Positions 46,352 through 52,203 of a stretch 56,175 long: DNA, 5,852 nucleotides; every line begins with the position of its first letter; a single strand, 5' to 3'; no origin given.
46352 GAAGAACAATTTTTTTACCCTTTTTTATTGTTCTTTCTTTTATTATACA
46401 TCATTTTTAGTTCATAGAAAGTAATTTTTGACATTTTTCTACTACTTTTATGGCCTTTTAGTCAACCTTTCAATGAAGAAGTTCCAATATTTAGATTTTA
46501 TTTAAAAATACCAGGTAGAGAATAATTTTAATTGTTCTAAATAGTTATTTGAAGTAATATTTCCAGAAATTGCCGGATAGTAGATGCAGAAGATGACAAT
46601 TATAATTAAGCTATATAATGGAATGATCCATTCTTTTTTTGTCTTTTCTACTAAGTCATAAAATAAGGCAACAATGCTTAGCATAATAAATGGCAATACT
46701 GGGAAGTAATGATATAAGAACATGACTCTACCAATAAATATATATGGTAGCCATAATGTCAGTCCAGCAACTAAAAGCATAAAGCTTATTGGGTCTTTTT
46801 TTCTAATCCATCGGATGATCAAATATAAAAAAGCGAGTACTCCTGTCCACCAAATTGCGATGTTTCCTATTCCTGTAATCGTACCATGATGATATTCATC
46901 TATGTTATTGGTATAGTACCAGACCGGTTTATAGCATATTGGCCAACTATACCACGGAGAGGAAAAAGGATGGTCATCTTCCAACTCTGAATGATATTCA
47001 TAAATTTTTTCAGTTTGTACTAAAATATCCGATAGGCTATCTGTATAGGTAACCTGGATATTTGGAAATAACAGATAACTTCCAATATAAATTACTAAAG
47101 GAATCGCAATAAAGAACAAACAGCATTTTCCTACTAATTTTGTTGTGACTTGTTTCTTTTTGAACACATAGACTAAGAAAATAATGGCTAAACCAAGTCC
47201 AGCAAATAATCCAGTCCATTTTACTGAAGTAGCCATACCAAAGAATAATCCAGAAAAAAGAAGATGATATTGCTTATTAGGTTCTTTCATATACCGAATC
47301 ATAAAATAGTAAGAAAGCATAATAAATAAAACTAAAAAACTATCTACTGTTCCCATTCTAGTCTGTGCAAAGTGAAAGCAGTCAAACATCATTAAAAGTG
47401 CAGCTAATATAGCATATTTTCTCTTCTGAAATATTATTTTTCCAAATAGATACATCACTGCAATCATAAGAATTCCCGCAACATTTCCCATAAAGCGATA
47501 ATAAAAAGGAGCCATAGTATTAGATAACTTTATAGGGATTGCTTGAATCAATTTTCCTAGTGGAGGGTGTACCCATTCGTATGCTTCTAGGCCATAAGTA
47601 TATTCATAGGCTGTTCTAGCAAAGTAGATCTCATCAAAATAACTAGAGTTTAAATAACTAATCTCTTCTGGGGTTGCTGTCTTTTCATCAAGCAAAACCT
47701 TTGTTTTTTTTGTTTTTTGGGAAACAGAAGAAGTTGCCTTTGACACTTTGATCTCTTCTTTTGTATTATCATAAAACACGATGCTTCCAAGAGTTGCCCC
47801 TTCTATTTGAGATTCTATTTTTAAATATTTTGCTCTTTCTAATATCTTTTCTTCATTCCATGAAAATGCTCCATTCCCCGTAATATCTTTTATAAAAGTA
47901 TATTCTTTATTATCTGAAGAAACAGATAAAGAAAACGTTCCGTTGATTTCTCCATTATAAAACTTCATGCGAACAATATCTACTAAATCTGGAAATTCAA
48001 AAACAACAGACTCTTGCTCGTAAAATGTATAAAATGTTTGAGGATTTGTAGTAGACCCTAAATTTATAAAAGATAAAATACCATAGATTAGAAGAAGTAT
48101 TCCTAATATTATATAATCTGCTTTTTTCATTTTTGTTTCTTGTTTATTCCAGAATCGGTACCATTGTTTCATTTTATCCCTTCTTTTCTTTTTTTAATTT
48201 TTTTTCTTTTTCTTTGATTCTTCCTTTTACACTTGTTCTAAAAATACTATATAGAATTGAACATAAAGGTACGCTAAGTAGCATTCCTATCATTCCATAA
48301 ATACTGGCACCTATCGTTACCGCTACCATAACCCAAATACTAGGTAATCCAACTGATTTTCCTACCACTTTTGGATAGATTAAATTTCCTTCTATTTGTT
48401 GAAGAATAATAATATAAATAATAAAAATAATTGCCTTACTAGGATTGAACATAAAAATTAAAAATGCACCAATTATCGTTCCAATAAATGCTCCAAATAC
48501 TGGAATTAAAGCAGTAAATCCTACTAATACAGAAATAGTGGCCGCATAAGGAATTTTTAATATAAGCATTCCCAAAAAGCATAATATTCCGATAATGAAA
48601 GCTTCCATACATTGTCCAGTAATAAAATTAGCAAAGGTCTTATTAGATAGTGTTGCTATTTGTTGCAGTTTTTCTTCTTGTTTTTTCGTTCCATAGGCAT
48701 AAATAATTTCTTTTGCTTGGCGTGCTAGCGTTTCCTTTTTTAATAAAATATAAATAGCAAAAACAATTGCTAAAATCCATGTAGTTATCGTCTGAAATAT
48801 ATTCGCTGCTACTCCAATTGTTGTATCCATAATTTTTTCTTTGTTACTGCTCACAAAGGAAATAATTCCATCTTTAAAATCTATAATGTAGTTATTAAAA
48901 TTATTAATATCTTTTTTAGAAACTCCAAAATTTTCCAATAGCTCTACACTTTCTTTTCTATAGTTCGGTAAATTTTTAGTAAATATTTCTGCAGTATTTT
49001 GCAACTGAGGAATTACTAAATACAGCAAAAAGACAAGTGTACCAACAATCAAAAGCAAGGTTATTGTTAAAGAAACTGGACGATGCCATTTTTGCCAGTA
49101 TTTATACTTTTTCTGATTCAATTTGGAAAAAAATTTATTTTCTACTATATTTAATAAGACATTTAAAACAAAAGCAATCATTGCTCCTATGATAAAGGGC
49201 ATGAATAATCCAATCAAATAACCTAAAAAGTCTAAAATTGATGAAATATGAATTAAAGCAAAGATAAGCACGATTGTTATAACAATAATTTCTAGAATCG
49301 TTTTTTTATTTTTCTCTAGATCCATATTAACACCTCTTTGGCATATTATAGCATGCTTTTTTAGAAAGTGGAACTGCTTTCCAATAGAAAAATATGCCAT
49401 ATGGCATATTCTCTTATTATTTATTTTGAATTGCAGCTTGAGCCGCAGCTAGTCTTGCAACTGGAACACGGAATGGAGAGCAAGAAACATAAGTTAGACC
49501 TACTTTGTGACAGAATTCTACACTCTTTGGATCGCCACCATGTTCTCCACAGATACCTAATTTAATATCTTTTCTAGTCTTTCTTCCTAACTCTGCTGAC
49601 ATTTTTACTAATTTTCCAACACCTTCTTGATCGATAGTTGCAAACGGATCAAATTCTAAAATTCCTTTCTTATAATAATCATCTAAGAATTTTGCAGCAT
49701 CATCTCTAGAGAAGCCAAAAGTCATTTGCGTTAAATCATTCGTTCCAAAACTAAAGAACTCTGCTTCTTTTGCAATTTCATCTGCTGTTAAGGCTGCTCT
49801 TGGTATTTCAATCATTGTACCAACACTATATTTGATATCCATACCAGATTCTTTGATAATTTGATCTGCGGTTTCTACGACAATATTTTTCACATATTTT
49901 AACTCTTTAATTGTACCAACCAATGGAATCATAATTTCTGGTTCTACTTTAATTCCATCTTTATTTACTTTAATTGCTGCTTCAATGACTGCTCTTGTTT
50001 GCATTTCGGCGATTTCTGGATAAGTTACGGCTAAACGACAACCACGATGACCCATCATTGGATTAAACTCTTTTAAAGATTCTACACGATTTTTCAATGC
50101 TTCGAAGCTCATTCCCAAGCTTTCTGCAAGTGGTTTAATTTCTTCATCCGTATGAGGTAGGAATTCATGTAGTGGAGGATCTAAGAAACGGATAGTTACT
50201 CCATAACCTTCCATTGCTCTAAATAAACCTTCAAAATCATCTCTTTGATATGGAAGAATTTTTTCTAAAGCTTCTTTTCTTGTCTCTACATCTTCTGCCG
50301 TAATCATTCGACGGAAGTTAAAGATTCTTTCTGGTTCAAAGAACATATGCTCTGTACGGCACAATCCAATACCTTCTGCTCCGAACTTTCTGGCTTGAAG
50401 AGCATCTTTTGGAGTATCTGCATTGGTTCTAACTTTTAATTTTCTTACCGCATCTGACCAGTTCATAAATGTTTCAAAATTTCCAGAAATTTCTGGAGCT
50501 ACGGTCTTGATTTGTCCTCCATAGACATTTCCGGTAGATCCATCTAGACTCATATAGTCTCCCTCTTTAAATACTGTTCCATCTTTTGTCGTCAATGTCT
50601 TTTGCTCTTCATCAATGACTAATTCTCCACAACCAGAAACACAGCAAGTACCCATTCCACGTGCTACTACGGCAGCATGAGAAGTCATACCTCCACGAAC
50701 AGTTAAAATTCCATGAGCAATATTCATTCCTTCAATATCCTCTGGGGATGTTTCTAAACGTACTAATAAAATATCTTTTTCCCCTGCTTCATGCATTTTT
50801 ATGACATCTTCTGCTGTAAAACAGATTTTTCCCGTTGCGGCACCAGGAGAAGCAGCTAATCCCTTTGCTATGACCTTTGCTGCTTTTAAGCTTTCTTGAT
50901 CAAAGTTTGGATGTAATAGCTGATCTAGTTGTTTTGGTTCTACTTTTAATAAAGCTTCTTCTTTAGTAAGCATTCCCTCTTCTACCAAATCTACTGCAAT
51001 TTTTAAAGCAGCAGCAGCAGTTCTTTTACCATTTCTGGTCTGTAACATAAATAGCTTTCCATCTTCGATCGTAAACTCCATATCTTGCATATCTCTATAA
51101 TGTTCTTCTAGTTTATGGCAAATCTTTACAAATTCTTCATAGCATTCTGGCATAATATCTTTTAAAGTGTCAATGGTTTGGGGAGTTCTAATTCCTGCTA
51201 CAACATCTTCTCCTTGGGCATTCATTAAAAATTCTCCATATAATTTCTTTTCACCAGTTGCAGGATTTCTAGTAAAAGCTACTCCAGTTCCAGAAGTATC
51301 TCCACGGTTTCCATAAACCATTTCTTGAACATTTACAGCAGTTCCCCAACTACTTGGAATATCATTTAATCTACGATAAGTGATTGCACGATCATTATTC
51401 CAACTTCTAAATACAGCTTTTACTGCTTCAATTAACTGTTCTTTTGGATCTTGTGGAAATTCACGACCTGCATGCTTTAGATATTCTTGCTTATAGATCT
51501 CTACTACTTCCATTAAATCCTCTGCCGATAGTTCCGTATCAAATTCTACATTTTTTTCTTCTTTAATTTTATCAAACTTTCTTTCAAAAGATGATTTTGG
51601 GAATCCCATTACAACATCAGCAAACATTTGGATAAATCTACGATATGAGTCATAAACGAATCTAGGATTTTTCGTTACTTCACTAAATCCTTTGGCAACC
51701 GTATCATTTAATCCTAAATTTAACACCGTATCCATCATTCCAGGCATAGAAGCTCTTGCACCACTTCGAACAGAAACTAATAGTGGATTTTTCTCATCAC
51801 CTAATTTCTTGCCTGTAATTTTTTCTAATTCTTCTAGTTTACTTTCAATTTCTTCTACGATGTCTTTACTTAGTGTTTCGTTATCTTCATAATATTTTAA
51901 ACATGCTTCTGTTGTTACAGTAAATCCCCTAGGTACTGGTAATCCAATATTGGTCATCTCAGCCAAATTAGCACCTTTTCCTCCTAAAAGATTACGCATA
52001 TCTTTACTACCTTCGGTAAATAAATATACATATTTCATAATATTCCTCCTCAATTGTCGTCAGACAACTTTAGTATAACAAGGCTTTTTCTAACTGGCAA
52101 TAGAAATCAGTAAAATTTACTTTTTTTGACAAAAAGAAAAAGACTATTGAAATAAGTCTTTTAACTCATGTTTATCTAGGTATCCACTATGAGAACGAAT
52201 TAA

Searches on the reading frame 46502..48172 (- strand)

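Call 88: search_protein_families(library=pfam, proteins=[window:46502-48172:-], max_evalue=0.001)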
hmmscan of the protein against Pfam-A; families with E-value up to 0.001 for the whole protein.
window:46502-48172:- (556 aa): 3 families
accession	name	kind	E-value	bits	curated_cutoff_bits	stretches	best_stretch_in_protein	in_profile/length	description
PF16192.10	PMT_4TMC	-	1.7e-19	70.6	32.4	1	387-554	9-202/202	C-terminal four TMM region of protein-O-mannosyltransferase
PF02366.24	PMT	-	1.9e-18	67.4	22.7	1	172-364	16-235/245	Dolichyl-phosphate-mannose-protein mannosyltransferase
PF13231.12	PMT_2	-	2.3e-15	57.6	26.1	1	202-359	2-157/160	Dolichyl-phosphate-mannose-protein mannosyltransferase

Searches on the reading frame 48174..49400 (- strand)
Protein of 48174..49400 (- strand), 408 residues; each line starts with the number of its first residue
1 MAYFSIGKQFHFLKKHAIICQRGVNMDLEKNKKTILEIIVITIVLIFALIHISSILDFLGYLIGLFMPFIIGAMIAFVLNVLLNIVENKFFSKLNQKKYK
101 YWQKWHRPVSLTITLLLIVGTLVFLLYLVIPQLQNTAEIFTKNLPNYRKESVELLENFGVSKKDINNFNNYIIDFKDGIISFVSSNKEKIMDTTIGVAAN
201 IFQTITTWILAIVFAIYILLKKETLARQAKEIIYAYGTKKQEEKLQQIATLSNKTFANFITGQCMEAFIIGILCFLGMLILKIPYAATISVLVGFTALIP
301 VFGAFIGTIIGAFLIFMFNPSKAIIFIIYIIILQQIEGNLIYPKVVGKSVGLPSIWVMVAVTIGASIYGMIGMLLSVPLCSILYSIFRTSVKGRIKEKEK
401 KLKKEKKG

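Call 88: search_protein_families(library=pfam, proteins=[window:48174-49400:-], max_evalue=0.001)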
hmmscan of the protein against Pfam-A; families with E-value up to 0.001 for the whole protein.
window:48174-49400:- (408 aa): 1 family
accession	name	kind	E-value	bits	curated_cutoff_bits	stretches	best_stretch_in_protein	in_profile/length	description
PF01594.21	AI-2E_transport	-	4.8e-57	194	34.3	1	38-388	3-324/327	AI-2E family transporter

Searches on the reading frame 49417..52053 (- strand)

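Call 88: search_protein_families(library=pfam, proteins=[window:49417-52053:-], max_evalue=0.001)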
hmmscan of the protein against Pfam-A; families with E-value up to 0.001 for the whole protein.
window:49417-52053:- (878 aa): 3 families
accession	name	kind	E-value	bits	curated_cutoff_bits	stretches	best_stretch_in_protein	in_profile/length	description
PF02896.24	PEP-utilizers_C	-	4.4e-83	279.3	22.8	1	524-873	5-291/293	PEP-utilising enzyme, PEP-binding domain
PF01326.24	PPDK_N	-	7.4e-60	203.4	27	3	62-296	74-222/328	Pyruvate phosphate dikinase, AMP/ATP-binding domain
PF00391.29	PEP-utilizers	-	1.1e-21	76.6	23.1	1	426-508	3-72/72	PEP-utilising enzyme, mobile domain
